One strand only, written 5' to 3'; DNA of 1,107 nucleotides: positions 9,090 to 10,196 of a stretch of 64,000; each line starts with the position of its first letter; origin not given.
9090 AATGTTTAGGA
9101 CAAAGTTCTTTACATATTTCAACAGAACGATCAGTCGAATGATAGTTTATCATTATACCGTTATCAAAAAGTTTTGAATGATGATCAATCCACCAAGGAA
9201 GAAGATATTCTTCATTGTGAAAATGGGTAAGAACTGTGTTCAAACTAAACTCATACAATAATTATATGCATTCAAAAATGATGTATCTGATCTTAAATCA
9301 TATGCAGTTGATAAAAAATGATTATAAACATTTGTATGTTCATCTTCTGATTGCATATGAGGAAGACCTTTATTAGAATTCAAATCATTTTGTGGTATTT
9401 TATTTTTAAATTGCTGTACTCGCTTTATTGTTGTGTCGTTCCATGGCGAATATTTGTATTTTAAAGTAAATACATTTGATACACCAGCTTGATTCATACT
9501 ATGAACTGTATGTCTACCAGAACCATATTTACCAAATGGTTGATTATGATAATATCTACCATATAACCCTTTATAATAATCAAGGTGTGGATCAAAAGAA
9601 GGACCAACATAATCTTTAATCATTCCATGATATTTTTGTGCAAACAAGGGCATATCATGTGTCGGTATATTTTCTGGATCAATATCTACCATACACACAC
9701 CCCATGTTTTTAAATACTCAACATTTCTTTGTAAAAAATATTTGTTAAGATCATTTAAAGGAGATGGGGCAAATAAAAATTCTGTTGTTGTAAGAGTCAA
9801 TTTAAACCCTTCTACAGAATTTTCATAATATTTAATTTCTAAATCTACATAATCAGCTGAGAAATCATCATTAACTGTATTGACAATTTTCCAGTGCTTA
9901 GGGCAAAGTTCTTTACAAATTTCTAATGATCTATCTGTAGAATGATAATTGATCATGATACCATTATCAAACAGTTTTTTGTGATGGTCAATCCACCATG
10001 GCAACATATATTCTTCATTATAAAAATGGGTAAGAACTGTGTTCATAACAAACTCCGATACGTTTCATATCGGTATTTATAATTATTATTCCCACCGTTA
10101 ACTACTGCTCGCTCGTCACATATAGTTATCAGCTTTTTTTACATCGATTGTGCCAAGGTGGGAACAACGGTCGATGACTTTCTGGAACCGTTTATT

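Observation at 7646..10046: Tandem triplication of a glycosyltransferase-like gene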

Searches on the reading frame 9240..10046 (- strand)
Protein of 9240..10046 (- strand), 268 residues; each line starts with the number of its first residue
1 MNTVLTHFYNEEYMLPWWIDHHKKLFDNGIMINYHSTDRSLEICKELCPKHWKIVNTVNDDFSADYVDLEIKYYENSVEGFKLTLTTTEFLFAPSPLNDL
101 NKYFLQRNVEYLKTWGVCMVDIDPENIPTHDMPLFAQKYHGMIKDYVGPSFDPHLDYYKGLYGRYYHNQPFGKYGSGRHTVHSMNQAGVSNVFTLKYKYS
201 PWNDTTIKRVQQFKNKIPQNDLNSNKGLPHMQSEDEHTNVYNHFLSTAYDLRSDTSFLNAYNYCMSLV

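Call 4: search_protein_families(library=pfam, proteins=[window:9240-10046:-], max_evalue=1)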
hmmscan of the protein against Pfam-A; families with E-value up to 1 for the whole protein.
window:9240-10046:- (268 aa): 1 family
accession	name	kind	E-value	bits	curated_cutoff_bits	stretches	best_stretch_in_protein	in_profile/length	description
PF13704.12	Glyco_tranf_2_4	-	1.4e-05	25.9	27.5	1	10-61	2-52/98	Glycosyl transferase family 2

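Call 5: search_protein_families(library=phrogs, proteins=[window:9240-10046:-], max_evalue=0.01)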
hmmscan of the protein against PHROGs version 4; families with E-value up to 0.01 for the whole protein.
window:9240-10046:- (268 aa): 0 families

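Call 7: search_dna_similar(query=window:9240-10046:-, collection=phages, mode=protein, max_rows=60, rows=spread)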
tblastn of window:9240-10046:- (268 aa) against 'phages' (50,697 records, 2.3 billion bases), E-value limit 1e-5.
No match.

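Call 8: find_homologous_proteins(query=window:9240-10046:-, max_evalue=0.001)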
Query window:9240-10046:- (268 aa): 90 proteins with E <= 0.001 among 166 candidates.
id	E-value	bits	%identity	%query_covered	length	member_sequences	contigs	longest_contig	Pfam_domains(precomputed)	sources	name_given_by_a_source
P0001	4.6e-185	632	99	100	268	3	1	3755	-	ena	-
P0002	1.7e-129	449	72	100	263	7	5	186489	-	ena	-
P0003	3.6e-117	409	65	99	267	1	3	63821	-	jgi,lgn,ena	jgi:hypothetical protein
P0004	3.1e-107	376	60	100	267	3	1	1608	-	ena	-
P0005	1.4e-105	371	60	100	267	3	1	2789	-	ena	-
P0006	2.1e-105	370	61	100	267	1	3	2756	-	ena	-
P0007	1.1e-104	368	61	100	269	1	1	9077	-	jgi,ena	-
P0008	1.5e-103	364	59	100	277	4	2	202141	-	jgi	jgi:hypothetical protein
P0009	4.8e-103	362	59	100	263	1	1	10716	-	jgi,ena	jgi:hypothetical protein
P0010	1.6e-102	361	58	100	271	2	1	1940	-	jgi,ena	jgi:hypothetical protein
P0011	1.6e-102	361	56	100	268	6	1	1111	-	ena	-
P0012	1.3e-101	358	58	100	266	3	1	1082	-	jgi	jgi:hypothetical protein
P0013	4.7e-100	353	56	100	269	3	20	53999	-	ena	-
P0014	8.3e-100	352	57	100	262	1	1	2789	-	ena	-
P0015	1.9e-98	347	55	100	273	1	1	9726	-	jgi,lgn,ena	-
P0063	2.3e-35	140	35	94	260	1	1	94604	-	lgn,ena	-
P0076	4.4e-31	126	36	88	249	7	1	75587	-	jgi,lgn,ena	-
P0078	3.3e-30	124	34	93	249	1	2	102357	-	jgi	jgi:hypothetical protein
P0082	8.8e-29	119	50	44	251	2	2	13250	-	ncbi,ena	-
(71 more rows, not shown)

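Call 16: search_solved_structures(query=A2, max_evalue=10, show_alignments=2)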
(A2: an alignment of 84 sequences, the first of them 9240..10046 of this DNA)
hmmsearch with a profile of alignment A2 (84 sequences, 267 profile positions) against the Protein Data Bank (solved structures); distinct sequences matched with E-value up to 10: 7.
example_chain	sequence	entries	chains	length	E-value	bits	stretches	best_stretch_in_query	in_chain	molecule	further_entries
9e5c_7t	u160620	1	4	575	0.26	14.4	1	37-149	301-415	ODAD1 central coiled coil region domain-containing protein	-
22ao_A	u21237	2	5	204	0.51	13.5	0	10-47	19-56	GmaR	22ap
6n2y_b2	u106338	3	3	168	0.71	13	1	193-254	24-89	ATP synthase subunit b | Bacillus PS3 ATP synthase subunit b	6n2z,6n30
9jc1_A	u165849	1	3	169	0.72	13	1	193-254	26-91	ATP synthase subunit b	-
6n2y_b1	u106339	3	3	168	1.7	11.8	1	193-254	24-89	ATP synthase subunit b | Bacillus PS3 ATP synthase subunit b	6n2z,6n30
9jc1_B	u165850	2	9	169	1.8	11.7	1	193-254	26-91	ATP synthase subunit b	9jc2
6n2d_b2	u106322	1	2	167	1.8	11.7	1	193-254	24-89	ATP synthase subunit b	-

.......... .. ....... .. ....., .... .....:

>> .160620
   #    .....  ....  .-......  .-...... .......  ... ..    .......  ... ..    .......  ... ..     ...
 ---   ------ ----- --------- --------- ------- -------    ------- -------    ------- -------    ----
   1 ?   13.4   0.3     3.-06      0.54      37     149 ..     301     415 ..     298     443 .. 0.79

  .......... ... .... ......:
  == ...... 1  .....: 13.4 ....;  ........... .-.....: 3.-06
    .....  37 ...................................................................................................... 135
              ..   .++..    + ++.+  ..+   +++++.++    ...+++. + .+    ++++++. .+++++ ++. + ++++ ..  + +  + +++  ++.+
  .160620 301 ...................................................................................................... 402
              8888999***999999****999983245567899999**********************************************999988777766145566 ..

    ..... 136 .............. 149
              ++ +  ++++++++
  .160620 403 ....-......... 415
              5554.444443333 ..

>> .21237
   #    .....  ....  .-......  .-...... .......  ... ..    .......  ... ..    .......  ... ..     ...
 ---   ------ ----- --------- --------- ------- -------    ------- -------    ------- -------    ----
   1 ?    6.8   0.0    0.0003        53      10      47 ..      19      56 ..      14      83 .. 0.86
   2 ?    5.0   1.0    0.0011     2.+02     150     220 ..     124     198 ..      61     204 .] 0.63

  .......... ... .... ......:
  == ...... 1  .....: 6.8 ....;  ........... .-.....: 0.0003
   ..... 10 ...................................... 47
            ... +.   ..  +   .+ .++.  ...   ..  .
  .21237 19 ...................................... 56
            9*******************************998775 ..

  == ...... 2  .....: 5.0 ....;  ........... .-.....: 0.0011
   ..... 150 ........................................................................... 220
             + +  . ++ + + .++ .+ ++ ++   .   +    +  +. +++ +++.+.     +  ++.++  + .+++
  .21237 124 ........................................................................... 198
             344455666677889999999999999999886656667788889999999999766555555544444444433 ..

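Call 18: find_encoding_contigs(protein=P0002, flank=8000, max_places=3)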
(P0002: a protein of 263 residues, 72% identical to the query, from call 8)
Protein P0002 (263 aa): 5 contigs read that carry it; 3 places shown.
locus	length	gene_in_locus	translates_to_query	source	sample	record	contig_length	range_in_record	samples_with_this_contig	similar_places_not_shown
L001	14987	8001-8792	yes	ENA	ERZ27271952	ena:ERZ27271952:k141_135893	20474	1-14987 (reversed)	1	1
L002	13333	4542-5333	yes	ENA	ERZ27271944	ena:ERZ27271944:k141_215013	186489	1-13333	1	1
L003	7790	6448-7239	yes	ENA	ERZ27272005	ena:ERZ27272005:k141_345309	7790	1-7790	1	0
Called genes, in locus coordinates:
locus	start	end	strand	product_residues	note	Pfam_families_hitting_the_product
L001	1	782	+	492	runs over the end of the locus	PF03104:DNA_pol_B_exo1, PF00136:DNA_pol_B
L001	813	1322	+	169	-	PF07460:NUMOD3 (faint)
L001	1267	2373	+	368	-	PF00136:DNA_pol_B (weak), PF20286:divDNApol (weak), PF00136:DNA_pol_B (weak)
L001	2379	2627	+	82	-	-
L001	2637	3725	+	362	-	PF00154:RecA_N (weak), PF21134:T4_UVSX_C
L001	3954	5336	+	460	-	PF13481:AAA_25 (weak), PF03796:DnaB_C, PF06745:ATPase (weak)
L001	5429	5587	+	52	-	-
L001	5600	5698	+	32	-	-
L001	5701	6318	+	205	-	PF25680:Mom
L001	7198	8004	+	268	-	-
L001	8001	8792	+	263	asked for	-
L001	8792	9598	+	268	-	-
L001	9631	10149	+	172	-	-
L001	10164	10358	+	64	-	-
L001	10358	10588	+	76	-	-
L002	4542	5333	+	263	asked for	-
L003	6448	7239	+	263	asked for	-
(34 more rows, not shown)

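Call 19: find_encoding_contigs(protein=P0007, flank=8000, max_places=2)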
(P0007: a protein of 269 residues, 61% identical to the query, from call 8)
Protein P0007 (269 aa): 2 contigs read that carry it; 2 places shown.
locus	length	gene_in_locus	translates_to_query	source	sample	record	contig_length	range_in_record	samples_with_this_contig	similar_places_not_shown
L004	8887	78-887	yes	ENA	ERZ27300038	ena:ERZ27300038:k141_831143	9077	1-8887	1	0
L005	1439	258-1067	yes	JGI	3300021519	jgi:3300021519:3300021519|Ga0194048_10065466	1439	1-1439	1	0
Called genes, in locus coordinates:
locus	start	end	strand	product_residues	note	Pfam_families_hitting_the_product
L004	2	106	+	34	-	?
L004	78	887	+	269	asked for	-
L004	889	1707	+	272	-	-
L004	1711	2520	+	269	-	-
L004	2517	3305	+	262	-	-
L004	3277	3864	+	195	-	-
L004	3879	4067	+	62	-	-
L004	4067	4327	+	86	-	-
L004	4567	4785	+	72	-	-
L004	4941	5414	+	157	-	PF04308:RNaseH_like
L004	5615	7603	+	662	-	-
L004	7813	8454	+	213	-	PF07460:NUMOD3 (faint)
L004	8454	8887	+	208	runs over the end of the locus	?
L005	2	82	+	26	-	?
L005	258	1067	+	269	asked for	-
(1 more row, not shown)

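Call 20: find_encoding_contigs(protein=P0008, flank=8000, max_places=2)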
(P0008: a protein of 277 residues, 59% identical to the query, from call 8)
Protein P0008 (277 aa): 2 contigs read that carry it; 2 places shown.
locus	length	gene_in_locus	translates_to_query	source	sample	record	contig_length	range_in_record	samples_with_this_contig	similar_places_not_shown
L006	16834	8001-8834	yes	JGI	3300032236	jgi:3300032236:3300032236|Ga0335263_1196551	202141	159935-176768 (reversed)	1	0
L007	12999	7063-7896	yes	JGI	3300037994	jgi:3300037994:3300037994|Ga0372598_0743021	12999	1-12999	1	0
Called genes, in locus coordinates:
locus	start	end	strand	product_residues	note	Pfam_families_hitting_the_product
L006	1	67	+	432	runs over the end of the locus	PF03104:DNA_pol_B_exo1, PF00136:DNA_pol_B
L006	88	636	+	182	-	PF14279:HNH_5 (faint), PF01844:HNH (weak)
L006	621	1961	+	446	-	PF00136:DNA_pol_B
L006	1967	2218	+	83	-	-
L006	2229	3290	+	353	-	PF00154:RecA_N, PF21134:T4_UVSX_C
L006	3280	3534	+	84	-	-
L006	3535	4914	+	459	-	PF13481:AAA_25 (faint), PF03796:DnaB_C, PF06745:ATPase (weak)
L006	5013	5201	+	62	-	-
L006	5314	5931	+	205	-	PF25680:Mom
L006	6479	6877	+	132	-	-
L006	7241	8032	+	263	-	-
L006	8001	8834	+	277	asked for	-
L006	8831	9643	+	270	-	-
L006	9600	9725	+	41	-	-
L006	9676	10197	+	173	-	-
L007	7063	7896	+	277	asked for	-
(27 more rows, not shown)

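Call 21: predict_structure(alignment_id=A2)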
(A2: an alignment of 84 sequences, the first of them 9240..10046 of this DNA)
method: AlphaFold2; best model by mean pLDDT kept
length: 268 residues; sequences in the alignment: 84
mean_pLDDT: 96.9   pTM: 0.93
mean pLDDT of the five models: 96.9, 96.7, 96.3, 96.1, 96.0
residues with pLDDT >= 90: 266; 70-90: 2; 50-70: 0; < 50: 0
segments of 3 or more residues with pLDDT < 50: none
pLDDT, mean of each block of 10 residues (from residue 1): 98 98 99 98 99 98 96 98 98 98 96 98 98 98 95 93 97 94 94 98 95 95 95 96 97 98 97
secondary structure, 60 per line:
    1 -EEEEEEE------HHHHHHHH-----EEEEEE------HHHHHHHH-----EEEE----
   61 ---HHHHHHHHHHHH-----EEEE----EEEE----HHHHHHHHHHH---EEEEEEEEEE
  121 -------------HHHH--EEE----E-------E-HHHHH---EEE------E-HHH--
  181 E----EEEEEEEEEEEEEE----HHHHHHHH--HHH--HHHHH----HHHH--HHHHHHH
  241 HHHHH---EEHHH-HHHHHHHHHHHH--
elements in order: E2-8 H15-22 E28-33 H40-47 E53-56 H64-75 E81-84 E89-92 H97-107 E111-120 H134-137 E140-142 H157-161 E165-167 E186-199 H204-211 H219-223 H228-231 H234-245 H255-266

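Call 24: find_encoding_contigs(protein=P0063, flank=8000, max_places=2)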
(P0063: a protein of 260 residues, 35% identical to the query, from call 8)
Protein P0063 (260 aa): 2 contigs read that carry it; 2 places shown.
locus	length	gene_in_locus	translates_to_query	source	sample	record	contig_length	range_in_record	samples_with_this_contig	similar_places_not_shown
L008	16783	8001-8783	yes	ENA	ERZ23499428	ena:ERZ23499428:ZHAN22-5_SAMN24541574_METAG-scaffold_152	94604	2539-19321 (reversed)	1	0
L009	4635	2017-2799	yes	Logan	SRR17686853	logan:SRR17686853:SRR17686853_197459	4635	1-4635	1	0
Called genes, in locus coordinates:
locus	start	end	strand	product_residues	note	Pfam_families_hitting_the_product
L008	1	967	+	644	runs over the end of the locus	PF02310:B12-binding (weak), PF04055:Radical_SAM (weak)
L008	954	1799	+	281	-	-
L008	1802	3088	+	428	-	PF05221:AdoHcyase, PF00670:AdoHcyase_NAD, PF02826:2-Hacid_dh_C (weak)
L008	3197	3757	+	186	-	-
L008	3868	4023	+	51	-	-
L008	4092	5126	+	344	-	PF01073:3Beta_HSD, PF01370:Epimerase, PF02719:Polysacc_synt_2, PF04321:RmlD_sub_bind, PF07993:NAD_binding_4, PF16363:GDP_Man_Dehyd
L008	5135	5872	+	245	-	-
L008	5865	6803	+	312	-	PF01370:Epimerase, PF16363:GDP_Man_Dehyd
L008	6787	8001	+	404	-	PF08421:Methyltransf_13, PF13489:Methyltransf_23, PF08241:Methyltransf_11 (faint), PF08484:Methyltransf_14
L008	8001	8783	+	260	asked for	-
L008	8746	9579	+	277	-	-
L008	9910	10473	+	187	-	PF07486:Hydrolase_2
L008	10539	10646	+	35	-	-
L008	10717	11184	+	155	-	-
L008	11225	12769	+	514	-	PF12804:NTP_transf_3 (weak)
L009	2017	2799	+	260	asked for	-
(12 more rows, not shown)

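Call 25: find_encoding_contigs(protein=P0078, flank=8000, max_places=2)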
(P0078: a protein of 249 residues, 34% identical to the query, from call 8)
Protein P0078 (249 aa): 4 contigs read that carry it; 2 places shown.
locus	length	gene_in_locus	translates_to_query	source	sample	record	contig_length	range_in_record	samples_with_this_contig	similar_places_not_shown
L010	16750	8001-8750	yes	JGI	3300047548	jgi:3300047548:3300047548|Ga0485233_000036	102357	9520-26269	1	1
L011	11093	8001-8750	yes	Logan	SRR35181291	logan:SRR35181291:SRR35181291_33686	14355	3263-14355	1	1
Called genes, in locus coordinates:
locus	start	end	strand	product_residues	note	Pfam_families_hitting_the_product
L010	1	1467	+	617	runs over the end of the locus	-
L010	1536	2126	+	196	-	PF07486:Hydrolase_2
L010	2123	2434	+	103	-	-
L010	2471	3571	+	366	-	PF00438:S-AdoMet_synt_N, PF02772:S-AdoMet_synt_M, PF02773:S-AdoMet_synt_C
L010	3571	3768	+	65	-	-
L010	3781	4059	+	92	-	-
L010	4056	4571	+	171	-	-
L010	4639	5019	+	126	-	PF01592:NifU_N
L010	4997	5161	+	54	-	PF06945:DUF1289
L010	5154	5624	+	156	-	PF06414:Zeta_toxin, PF08433:KTI12 (weak), PF13671:AAA_33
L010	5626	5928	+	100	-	-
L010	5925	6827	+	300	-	PF01370:Epimerase, PF16363:GDP_Man_Dehyd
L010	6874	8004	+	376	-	PF08421:Methyltransf_13, PF13489:Methyltransf_23, PF08241:Methyltransf_11, PF08242:Methyltransf_12, PF13649:Methyltransf_25 (faint), PF08484:Methyltransf_14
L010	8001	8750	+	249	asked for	-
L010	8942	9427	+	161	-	-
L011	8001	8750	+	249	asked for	-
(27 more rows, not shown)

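Call 26: find_encoding_contigs(protein=P0076, flank=8000, max_places=2)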
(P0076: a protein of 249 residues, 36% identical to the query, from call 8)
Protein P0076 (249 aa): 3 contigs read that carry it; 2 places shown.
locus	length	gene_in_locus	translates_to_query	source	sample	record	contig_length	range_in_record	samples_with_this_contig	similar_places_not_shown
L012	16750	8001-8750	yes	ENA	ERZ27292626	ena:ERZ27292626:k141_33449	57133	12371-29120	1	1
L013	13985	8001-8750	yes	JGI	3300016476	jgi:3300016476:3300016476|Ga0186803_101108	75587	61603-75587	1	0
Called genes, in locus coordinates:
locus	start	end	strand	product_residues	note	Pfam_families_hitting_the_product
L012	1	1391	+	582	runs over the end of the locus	-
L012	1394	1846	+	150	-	-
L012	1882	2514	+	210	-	-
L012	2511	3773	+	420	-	-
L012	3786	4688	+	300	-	-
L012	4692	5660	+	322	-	PF00685:Sulfotransfer_1, PF13469:Sulfotransfer_3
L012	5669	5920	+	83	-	-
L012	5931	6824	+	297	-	PF01370:Epimerase, PF16363:GDP_Man_Dehyd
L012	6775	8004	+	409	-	PF08421:Methyltransf_13, PF13489:Methyltransf_23, PF08241:Methyltransf_11 (weak), PF08242:Methyltransf_12, PF08484:Methyltransf_14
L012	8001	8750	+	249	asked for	-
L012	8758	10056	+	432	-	PF00535:Glycos_transf_2, PF13641:Glyco_tranf_2_3 (weak), PF13489:Methyltransf_23 (weak), PF08241:Methyltransf_11 (weak), PF08242:Methyltransf_12, PF13649:Methyltransf_25 (weak), PF13847:Methyltransf_31 (faint)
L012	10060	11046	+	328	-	PF00535:Glycos_transf_2 (weak)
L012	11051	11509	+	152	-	PF01075:Glyco_transf_9 (weak)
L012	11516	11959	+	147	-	-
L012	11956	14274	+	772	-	PF00317:Ribonuc_red_lgN, PF02867:Ribonuc_red_lgC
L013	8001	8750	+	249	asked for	-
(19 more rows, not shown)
